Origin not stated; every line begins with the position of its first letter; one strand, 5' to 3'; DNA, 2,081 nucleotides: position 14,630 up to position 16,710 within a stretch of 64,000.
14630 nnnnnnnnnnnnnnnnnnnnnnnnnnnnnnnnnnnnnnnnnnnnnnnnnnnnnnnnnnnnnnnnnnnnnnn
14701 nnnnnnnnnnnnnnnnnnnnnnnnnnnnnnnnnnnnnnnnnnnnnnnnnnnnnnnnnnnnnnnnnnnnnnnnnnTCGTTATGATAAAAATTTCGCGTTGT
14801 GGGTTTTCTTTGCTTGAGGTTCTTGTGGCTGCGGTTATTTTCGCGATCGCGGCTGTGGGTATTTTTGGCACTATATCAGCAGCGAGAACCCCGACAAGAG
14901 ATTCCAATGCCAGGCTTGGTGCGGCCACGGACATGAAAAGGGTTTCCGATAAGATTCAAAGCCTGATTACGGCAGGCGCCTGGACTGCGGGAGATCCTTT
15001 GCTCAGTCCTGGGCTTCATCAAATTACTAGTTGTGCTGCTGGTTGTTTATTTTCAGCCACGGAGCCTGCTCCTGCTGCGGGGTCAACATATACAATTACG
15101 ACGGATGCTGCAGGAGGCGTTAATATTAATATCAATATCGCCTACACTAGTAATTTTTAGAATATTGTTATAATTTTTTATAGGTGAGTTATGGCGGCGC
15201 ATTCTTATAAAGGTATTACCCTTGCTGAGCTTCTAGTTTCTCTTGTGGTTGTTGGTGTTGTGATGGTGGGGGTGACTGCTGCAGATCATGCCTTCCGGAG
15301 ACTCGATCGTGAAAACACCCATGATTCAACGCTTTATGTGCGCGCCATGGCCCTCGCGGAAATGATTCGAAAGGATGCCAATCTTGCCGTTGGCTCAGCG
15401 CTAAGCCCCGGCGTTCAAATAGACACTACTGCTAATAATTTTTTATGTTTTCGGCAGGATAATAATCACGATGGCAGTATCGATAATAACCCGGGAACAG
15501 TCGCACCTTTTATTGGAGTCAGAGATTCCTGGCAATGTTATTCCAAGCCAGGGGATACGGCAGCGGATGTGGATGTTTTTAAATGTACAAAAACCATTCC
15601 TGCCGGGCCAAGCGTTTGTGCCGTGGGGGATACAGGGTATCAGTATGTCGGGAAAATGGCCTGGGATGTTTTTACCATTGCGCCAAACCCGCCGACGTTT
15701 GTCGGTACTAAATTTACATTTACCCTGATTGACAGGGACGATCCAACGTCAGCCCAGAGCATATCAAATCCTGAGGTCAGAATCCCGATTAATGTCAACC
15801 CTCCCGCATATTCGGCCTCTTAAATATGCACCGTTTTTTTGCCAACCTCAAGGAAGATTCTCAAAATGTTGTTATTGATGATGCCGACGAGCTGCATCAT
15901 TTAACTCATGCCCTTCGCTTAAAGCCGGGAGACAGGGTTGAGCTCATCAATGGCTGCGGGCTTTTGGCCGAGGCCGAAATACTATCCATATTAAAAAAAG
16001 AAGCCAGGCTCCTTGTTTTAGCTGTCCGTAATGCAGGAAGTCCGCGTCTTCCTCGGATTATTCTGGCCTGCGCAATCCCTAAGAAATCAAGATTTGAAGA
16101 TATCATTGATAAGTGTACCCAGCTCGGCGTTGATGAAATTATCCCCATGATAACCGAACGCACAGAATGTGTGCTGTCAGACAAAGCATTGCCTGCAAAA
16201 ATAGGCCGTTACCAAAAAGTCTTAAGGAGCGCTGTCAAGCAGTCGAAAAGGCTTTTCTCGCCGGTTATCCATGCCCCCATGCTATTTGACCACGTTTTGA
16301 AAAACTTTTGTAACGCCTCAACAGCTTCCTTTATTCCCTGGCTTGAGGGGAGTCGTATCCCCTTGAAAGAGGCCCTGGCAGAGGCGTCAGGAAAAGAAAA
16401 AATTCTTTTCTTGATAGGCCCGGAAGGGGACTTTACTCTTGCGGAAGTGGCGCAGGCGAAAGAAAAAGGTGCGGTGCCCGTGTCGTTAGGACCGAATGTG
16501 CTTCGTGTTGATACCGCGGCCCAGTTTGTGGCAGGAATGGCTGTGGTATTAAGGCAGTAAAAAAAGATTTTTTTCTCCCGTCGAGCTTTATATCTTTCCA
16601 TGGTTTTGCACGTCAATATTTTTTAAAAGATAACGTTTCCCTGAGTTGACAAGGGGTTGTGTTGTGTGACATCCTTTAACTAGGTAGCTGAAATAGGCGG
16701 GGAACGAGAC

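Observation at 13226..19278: Five-gene pilin cassette duplicated as 2.6-kb direct repeats flanking rsmE, with a perfect 1188-bp core and diverged flanks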

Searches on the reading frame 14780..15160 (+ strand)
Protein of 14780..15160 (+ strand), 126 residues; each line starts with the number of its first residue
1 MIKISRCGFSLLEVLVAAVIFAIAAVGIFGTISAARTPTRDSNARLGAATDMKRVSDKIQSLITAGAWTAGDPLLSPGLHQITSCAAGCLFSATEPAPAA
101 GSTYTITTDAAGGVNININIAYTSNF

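Call 7: search_protein_families(library=pfam, proteins=[window:14780-15160:+], max_evalue=0.01)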
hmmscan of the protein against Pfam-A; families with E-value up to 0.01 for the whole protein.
window:14780-15160:+ (126 aa): 1 family
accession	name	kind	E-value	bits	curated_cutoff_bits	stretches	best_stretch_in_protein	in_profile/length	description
PF07963.17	N_methyl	-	1.3e-06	28.1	21.2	1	6-29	4-27/27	Prokaryotic N-terminal methylation motif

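Call 8: search_protein_families(library=ncbifam, proteins=[window:14780-15160:+], max_evalue=0.01)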
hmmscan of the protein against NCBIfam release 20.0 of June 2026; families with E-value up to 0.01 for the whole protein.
window:14780-15160:+ (126 aa): 6 families
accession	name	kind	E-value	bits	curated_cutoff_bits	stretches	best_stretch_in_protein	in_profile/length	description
TIGR02532.1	IV_pilin_GFxxxE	domain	5.7e-06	26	16.3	1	7-28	2-23/24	prepilin-type N-terminal cleavage/methylation domain-containing protein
TIGR01707.1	gspI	equivalog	0.00042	20.8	44.35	1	8-34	1-27/101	type II secretion system minor pseudopilin GspI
NF047828.1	T3SSXpsI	equivalog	0.0016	18.5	150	1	8-48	3-43/132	type II secretion system protein XpsI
TIGR02523.1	type_IV_pilV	equivalog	0.003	18.1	52.2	1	7-47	2-42/139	type IV pilus modification protein PilV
TIGR01708.2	typeII_sec_gspH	equivalog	0.0044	17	80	1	8-52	3-49/169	type II secretion system minor pseudopilin GspH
TIGR01711.1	gspJ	equivalog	0.0049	16.7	64.85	1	8-34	2-28/192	type II secretion system minor pseudopilin GspJ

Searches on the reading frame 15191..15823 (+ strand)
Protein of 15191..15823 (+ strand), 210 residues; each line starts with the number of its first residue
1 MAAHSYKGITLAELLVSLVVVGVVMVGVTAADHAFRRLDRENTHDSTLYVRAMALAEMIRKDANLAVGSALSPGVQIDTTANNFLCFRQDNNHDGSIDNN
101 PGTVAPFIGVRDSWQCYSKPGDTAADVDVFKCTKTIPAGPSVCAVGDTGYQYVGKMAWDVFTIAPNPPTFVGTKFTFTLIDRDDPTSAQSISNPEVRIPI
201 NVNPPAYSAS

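Call 7: search_protein_families(library=pfam, proteins=[window:15191-15823:+], max_evalue=0.01)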
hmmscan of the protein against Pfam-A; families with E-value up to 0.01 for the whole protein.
window:15191-15823:+ (210 aa): 1 family
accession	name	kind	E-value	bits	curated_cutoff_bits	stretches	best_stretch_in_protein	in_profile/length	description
PF07963.17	N_methyl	-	4.6e-05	23.3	21.2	1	6-28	4-26/27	Prokaryotic N-terminal methylation motif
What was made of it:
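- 15191..15823 (+): E1, the largest minor pilin (210 aa). Its subfamily is unassigned. N_methyl (call 7).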

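Call 8: search_protein_families(library=ncbifam, proteins=[window:15191-15823:+], max_evalue=0.01)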
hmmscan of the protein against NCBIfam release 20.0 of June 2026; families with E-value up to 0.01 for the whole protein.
window:15191-15823:+ (210 aa): 1 family
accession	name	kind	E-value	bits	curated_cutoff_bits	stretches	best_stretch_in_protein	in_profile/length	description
NF007848.0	PRK10557.1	equivalog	0.002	17.5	120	1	5-111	9-117/192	prepilin peptidase-dependent protein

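Call 40: search_solved_structures(query=A1, max_evalue=1, show_alignments=1)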
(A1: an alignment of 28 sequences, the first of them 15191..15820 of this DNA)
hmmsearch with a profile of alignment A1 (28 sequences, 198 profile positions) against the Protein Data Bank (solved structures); distinct sequences matched with E-value up to 1: 5.
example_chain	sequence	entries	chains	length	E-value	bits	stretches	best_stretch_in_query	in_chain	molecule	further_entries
9egp_A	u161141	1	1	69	0.033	17.2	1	3-25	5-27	Geopilin domain 1 protein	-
7tgg_A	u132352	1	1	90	0.063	16.3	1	3-25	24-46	Geopilin domain 1 protein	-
5g23_A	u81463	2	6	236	0.19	14.7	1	5-61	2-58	TYPE-IV LIKE PILIN TTHA1219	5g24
9lab_B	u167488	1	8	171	0.8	12.7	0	4-26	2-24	MSHA major pilin subunit MshA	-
8uhf_A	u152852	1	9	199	0.8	12.6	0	9-52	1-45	Toxin co-regulated pilin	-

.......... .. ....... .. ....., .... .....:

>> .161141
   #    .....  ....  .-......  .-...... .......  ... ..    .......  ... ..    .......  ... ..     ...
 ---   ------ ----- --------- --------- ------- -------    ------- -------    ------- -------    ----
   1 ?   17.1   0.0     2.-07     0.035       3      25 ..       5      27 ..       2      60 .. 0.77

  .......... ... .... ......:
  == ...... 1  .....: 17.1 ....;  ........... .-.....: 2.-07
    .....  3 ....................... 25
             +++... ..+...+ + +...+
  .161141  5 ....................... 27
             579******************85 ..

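Call 42: find_homologous_proteins(query=window:15191-15820:+, max_evalue=0.00001)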
Query window:15191-15820:+ (210 aa): 2 proteins with E <= 0.00001 among 561 candidates.
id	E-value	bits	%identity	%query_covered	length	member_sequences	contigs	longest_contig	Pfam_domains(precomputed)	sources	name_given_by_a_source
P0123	8.6e-138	475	100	100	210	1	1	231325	-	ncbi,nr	ncbi:MAG: prepilin-type N-terminal cleavage/methylation domain-containing protein [Candidatus Omnitr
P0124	2.5e-103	362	79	100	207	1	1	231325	PF07963.18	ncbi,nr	ncbi:MAG: prepilin-type N-terminal cleavage/methylation domain-containing protein [Candidatus Omnitr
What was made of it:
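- Tried and rejected: A homology search with E1 returned only E1 and E2 (call 42).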

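Call 43: search_protein_families(library=pfam, alignment_id=A1, max_evalue=0.1)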
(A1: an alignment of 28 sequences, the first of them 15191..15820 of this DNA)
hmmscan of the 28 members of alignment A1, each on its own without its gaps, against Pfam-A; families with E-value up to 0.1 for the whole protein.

A. member 1, window:15191-15820:+ (210 aa): 2 families
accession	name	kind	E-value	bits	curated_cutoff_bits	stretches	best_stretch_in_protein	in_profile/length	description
PF07963.17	N_methyl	-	4.6e-05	23.3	21.2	1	6-28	4-26/27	Prokaryotic N-terminal methylation motif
PF23924.1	DUF7263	-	0.034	14.2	27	1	10-66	6-60/222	Family of unknown function (DUF7263)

B. families by the number of members that match (of 28 scanned): 9 families
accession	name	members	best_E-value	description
PF07963.17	N_methyl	27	2.3e-07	Prokaryotic N-terminal methylation motif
PF13214.11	DUF4022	2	0.016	Protein of unknown function (DUF4022)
PF23924.1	DUF7263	2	0.034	Family of unknown function (DUF7263)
PF11693.13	DUF2990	1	0.018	Protein of unknown function (DUF2990)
PF24683.1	CT021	1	0.054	CT021 protein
PF11694.13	DUF3290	1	0.058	Protein of unknown function (DUF3290)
PF01901.21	O_anti_polymase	1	0.063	Putative O-antigen polymerase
PF11160.13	Hva1_TUDOR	1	0.073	Hypervirulence associated proteins TUDOR domain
PF18280.6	Ant-IIb_sub-bd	1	0.091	Nucleotidyltransferase, substrate binding domain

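Call 44: search_protein_families(library=ncbifam, alignment_id=A1, max_evalue=0.1)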
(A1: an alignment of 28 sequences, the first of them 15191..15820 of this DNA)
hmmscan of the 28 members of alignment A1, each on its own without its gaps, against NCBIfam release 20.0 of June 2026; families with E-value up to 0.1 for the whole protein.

A. member 1, window:15191-15820:+ (210 aa): 4 families
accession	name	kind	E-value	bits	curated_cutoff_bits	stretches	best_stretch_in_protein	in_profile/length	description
NF007848.0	PRK10557.1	equivalog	0.002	17.5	120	1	5-111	9-117/192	prepilin peptidase-dependent protein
TIGR01708.2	typeII_sec_gspH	equivalog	0.028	14.4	80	1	7-92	2-80/169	type II secretion system minor pseudopilin GspH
TIGR01710.1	typeII_sec_gspG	equivalog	0.043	13.8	88.85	1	7-56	1-48/134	type II secretion system major pseudopilin GspG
NF041013.1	T4P_ComGE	equivalog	0.066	13.3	49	1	5-45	2-42/83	competence type IV pilus minor pilin ComGE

B. families by the number of members that match (of 28 scanned): 29 families (the first 25 are shown)
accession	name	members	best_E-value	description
TIGR02532.1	IV_pilin_GFxxxE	23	7.5e-05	prepilin-type N-terminal cleavage/methylation domain-containing protein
NF038304.1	EPS_HpsC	13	1.9e-05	hormogonium polysaccharide secretion pseudopilin HpsC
NF007848.0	PRK10557.1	13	2.8e-05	prepilin peptidase-dependent protein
NF041013.1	T4P_ComGE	12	0.0022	competence type IV pilus minor pilin ComGE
TIGR02523.1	type_IV_pilV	10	0.0026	type IV pilus modification protein PilV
TIGR01708.2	typeII_sec_gspH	7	0.00014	type II secretion system minor pseudopilin GspH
NF007800.0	PRK10506.1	5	0.019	prepilin peptidase-dependent protein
TIGR01710.1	typeII_sec_gspG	4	0.0014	type II secretion system major pseudopilin GspG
TIGR01711.1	gspJ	3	0.063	type II secretion system minor pseudopilin GspJ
TIGR02599.1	TIGR02599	2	0.005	Verru_Chthon cassette protein C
NF040473.1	peri_YbiM_McbA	2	0.0052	DUF1471 family periplasmic protein McbA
NF040963.1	MamI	2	0.031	magnetosome protein MamI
NF007862.0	PRK10574.1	1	3.9e-05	prepilin peptidase-dependent pilin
NF011976.0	PRK15443.2-3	1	0.0016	glycerol dehydratase small subunit DhaB3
NF053759.1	ChrTpChrBBac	1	0.0079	chromate efflux transporter ChrB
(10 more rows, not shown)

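Call 55: predict_structure(alignment_id=A2)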
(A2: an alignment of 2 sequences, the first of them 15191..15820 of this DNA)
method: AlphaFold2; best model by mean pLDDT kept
length: 210 residues; sequences in the alignment: 2
mean_pLDDT: 35.6   pTM: 0.29
mean pLDDT of the five models: 35.6, 35.3, 30.3, 29.2, 28.4
residues with pLDDT >= 90: 0; 70-90: 0; 50-70: 12; < 50: 198
segments of 3 or more residues with pLDDT < 50: 1-8, 17-84, 86-116, 118-130, 133-146, 148-210
pLDDT, mean of each block of 10 residues (from residue 1): 40 51 35 31 32 44 30 32 44 31 26 44 41 43 46 41 31 31 29 26 22
secondary structure, 60 per line:
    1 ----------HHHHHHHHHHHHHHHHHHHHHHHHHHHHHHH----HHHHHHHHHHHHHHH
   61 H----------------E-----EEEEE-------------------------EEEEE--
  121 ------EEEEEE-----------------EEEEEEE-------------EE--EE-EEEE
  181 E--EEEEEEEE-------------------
elements in order: H11-41 H46-61 E84-88 E114-118 E127-132 E150-156 E177-181 E184-191
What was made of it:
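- Tried and rejected: The structure prediction of E1 with a two-sequence alignment was unusable (pLDDT 35.6, call 55), so no fold search was run.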

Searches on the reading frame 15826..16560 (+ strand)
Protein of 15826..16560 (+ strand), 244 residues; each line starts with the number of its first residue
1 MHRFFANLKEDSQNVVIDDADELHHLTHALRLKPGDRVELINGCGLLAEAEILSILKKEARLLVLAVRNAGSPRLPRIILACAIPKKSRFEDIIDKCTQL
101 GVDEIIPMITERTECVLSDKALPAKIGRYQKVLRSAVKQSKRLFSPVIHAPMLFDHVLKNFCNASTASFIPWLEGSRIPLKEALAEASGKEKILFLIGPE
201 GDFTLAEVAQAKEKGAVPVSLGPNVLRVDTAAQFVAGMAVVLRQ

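Call 7: search_protein_families(library=pfam, proteins=[window:15826-16560:+], max_evalue=0.01)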
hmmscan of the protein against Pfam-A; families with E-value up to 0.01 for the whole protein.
window:15826-16560:+ (244 aa): 2 families
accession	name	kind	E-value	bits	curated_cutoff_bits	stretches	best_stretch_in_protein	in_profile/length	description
PF04452.19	Methyltrans_RNA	-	1e-41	142.7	23.9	1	75-237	3-162/165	RNA methyltransferase domain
PF20260.4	PUA_4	-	6.2e-12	45.9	23.9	1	17-63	1-46/48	RNA methyltransferase PUA domain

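Call 8: search_protein_families(library=ncbifam, proteins=[window:15826-16560:+], max_evalue=0.01)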
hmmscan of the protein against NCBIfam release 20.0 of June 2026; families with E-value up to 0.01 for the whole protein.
window:15826-16560:+ (244 aa): 23 families
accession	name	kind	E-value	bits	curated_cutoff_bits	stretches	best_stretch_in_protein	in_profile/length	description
NF008705.0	PRK11713.6-4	equivalog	4.2e-47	160.5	343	1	7-239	10-234/248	16S rRNA (uracil(1498)-N(3))-methyltransferase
NF008709.0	PRK11713.7-4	equivalog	2.4e-45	154.9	292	1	1-236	1-235/246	16S rRNA (uracil(1498)-N(3))-methyltransferase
TIGR00046.1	TIGR00046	subfamily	7.8e-45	153.1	41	1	1-236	2-230/240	RsmE family RNA methyltransferase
NF008692.0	PRK11713.1-5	equivalog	6.3e-43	146.9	196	1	1-233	3-233/246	16S rRNA (uracil(1498)-N(3))-methyltransferase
NF008697.0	PRK11713.4-1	equivalog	2e-42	145.2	234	1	14-234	18-234/250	16S rRNA (uracil(1498)-N(3))-methyltransferase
NF008702.0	PRK11713.6-1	equivalog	5.5e-40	137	269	1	1-241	1-230/235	16S rRNA (uracil(1498)-N(3))-methyltransferase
NF008693.0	PRK11713.2-3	equivalog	2.6e-38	131.6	210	1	7-238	9-237/246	16S rRNA (uracil(1498)-N(3))-methyltransferase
NF008711.0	PRK11713.7-6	equivalog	5.2e-36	124.5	304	1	1-242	3-239/244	16S rRNA (uracil(1498)-N(3))-methyltransferase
NF008691.0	PRK11713.1-4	equivalog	9.6e-36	123.2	279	1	1-235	1-240/252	16S rRNA (uracil(1498)-N(3))-methyltransferase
NF008707.0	PRK11713.7-2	equivalog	2.9e-34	118.5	327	1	2-241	12-249/255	16S rRNA (uracil(1498)-N(3))-methyltransferase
NF008701.0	PRK11713.5-5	equivalog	3e-31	108.6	215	1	1-236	1-222/228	16S rRNA (uracil(1498)-N(3))-methyltransferase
NF008706.0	PRK11713.7-1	equivalog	3.3e-30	105.6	273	1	19-237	18-224/232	16S rRNA (uracil(1498)-N(3))-methyltransferase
NF008696.0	PRK11713.3-5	equivalog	6.4e-30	104.3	234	1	2-241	7-238/248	16S rRNA (uracil(1498)-N(3))-methyltransferase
NF008704.0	PRK11713.6-3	equivalog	2.2e-29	102.4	216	1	12-240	10-221/227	16S rRNA (uracil(1498)-N(3))-methyltransferase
NF008703.0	PRK11713.6-2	equivalog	2.8e-29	102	291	1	4-241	7-237/242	16S rRNA (uracil(1498)-N(3))-methyltransferase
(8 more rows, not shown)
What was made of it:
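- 15826..16560 (+): rsmE, 16S rRNA m3U1498 methyltransferase, in its ancestral position directly after the pilin cassette. Calls 7, 8.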

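Call 9: find_encoding_contigs(protein=window:15826-16560:+, flank=10000, max_places=10)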
Protein window:15826-16560:+ (244 aa): no gene with exactly this product is on record in the collection.

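Call 24: find_related_loci(query=window:15826-16560:+, collection=metagenome_contigs, flank=10000)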
Query window:15826-16560:+ (244 aa) in metagenome_contigs; peptide patterns used: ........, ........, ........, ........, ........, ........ (x = any residue, [..] = any of these).
600 stretches matched a pattern (row limit reached: there are more); 3 encode a relative of the query (tblastn E <= 1e-3); 3 distinct loci.
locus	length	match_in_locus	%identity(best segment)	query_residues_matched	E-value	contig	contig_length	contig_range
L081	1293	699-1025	50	1-108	5e-31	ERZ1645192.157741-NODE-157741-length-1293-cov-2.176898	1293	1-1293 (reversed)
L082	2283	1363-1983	31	19-231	2e-27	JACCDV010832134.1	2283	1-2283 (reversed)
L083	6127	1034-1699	32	1-232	1e-23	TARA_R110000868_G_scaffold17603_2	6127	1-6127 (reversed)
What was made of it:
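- Tried and rejected: The metagenome scan with rsmE returned only three distant loci (call 24).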

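Call 25: find_homologous_proteins(query=window:15826-16560:+, max_evalue=1e-30)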
Query window:15826-16560:+ (244 aa): 866 proteins with E <= 1e-30 among 3693 candidates; the best 120 are listed.
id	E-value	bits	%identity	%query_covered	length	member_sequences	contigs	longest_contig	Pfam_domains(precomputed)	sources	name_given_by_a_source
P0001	2.7e-154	529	100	100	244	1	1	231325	PF04452.20,PF20260.5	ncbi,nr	ncbi:MAG: 16S rRNA (uracil(1498)-N(3))-methyltransferase [Candidatus Omnitrophica bacterium]|nr:16S 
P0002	1.0e-78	282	59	99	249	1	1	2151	PF04452.20,PF20260.5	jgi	jgi:16S rRNA (uracil1498-N3)-methyltransferase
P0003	6.2e-77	276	56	99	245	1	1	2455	PF04452.20,PF20260.5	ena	-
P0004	2.3e-72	261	55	99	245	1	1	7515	PF04452.20,PF20260.5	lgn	-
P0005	5.2e-71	257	55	93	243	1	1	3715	PF04452.20,PF20260.5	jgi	-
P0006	3.5e-69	251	53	98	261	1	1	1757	PF04452.20,PF20260.5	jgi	jgi:16S rRNA (uracil1498-N3)-methyltransferase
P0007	3.7e-69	251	58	91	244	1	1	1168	PF04452.20,PF20260.5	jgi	jgi:16S rRNA (uracil1498-N3)-methyltransferase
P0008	1.4e-66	242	52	98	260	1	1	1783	PF04452.20,PF20260.5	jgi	-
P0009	3.6e-65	238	52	100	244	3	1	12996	PF04452.20,PF20260.5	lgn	-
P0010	7.8e-65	237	50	100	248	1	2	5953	PF04452.20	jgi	jgi:16S rRNA (uracil1498-N3)-methyltransferase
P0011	1.8e-64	235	52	99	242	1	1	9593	PF04452.20,PF20260.5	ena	-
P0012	1.4e-63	232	55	89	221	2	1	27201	PF04452.20,PF20260.5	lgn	-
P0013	1.6e-63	232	50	98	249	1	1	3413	PF04452.20,PF20260.5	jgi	jgi:16S rRNA (uracil1498-N3)-methyltransferase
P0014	3.2e-63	231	49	94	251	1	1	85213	PF04452.20,PF20260.5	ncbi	-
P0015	3.8e-63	231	50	98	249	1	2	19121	PF04452.20,PF20260.5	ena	-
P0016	2.8e-62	228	51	98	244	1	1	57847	PF04452.20,PF20260.5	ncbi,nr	ncbi:MAG: 16S rRNA (uracil(1498)-N(3))-methyltransferase [Candidatus Omnitrophica bacterium]|nr:16S 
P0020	6.9e-61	224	50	98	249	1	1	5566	PF04452.20,PF20260.5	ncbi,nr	ncbi:MAG: 16S rRNA (uracil(1498)-N(3))-methyltransferase [Candidatus Omnitrophica bacterium]|nr:16S 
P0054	1.1e-51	194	48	95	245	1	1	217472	PF04452.20,PF20260.5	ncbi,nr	ncbi:MAG: 16S rRNA (uracil(1498)-N(3))-methyltransferase [Candidatus Omnitrophica bacterium]|nr:16S 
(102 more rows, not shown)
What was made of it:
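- The next-best rsmE homologue is 59% identical (call 25).
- Tried and rejected: Searching 5.8 billion proteins gave the source MAG itself and then 59% identity (call 25).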

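Call 26: find_encoding_contigs(protein=P0001, flank=10000, max_places=5)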
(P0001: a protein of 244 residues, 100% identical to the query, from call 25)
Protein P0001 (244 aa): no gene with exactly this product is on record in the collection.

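Call 65: list_cluster_members(proteins=[P0054, P0016, P0020])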
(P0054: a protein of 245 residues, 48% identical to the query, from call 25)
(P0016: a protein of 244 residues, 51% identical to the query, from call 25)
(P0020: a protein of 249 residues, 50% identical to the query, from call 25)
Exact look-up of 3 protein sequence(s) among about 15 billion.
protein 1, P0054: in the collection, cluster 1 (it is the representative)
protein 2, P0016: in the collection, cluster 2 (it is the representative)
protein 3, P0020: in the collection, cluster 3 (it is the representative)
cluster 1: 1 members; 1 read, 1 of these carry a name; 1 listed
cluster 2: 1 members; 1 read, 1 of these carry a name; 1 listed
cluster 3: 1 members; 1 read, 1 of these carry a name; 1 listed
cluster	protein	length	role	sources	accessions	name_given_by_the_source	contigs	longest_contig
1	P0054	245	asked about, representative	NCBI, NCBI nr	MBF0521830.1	MAG: 16S rRNA (uracil(1498)-N(3))-methyltransferase [Candidatus Omnitrophica bacterium] | 16S rRNA (uracil(1498)-N(3))-methyltransferase [Candidatus Omnitrophota bacterium]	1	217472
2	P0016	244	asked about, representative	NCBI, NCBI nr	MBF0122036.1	MAG: 16S rRNA (uracil(1498)-N(3))-methyltransferase [Candidatus Omnitrophica bacterium] | 16S rRNA (uracil(1498)-N(3))-methyltransferase [Candidatus Omnitrophota bacterium]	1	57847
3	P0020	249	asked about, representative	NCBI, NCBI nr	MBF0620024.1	MAG: 16S rRNA (uracil(1498)-N(3))-methyltransferase [Candidatus Omnitrophica bacterium] | 16S rRNA (uracil(1498)-N(3))-methyltransferase [Candidatus Omnitrophota bacterium]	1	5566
